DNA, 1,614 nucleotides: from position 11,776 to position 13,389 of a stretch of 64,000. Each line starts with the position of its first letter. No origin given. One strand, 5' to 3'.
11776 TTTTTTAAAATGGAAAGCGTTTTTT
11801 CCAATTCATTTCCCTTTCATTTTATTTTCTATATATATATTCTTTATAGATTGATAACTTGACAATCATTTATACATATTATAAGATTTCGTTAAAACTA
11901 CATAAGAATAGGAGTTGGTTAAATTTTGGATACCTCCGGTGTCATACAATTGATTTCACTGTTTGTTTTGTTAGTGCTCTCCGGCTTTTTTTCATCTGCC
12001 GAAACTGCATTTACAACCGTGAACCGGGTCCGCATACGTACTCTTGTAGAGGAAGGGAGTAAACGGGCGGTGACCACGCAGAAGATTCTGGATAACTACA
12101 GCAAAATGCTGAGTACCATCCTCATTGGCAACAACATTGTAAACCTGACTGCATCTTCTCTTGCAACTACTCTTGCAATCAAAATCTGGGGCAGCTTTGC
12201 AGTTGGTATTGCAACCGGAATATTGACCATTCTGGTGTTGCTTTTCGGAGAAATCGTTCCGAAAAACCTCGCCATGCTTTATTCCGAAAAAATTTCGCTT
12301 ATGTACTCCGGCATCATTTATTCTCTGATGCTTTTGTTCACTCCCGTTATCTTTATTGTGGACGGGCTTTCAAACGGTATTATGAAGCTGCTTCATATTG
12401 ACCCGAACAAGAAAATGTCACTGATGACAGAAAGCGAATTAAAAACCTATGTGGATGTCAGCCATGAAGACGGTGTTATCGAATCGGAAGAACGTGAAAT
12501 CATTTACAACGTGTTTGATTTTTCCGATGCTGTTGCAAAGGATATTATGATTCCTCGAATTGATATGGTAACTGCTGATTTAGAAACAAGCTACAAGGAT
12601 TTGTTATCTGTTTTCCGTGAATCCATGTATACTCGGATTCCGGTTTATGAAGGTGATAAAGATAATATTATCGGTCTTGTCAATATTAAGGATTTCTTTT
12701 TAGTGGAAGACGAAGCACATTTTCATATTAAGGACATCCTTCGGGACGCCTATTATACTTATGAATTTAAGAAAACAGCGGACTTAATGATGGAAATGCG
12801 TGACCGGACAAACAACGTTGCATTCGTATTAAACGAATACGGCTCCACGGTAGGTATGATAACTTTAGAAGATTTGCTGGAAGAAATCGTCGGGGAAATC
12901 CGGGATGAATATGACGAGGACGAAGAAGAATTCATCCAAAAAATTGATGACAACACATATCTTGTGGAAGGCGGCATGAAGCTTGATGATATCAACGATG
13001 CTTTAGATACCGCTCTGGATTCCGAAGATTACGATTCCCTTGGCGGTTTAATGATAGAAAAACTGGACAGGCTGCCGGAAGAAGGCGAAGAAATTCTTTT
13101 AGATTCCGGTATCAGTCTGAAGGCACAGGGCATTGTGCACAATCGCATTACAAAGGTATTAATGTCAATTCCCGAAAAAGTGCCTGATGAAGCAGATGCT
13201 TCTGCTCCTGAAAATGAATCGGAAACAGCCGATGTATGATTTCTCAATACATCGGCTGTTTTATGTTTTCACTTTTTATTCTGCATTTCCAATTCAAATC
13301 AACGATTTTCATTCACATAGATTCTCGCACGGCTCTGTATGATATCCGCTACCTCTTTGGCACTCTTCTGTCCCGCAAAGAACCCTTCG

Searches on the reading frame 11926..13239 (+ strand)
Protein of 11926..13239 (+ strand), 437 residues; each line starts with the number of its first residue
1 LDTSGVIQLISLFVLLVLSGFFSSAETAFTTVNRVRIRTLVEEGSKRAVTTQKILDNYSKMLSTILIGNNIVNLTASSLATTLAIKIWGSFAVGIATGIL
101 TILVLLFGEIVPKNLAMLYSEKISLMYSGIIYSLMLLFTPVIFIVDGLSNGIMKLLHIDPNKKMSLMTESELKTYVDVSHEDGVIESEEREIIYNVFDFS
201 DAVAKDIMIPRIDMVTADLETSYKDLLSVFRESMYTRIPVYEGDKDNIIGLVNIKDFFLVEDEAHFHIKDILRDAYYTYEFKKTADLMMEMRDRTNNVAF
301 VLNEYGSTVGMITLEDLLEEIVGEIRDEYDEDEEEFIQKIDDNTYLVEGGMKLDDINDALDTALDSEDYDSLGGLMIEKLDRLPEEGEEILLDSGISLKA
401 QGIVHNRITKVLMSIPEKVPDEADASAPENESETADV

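Call 50: search_protein_families(library=pfam, proteins=[window:11926-13239:+], max_evalue=0.001)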
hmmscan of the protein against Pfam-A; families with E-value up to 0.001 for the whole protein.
window:11926-13239:+ (437 aa): 3 families
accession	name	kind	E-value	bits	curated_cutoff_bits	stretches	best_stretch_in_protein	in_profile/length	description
PF01595.25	CNNM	-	2.9e-56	190.4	28.4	1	12-189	3-181/181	Cyclin M transmembrane N-terminal domain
PF03471.22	CorC_HlyC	-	1.5e-20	73.4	27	1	338-415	1-79/81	Transporter associated domain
PF00571.33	CBS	-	8.6e-14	52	24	2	204-258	1-52/57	CBS domain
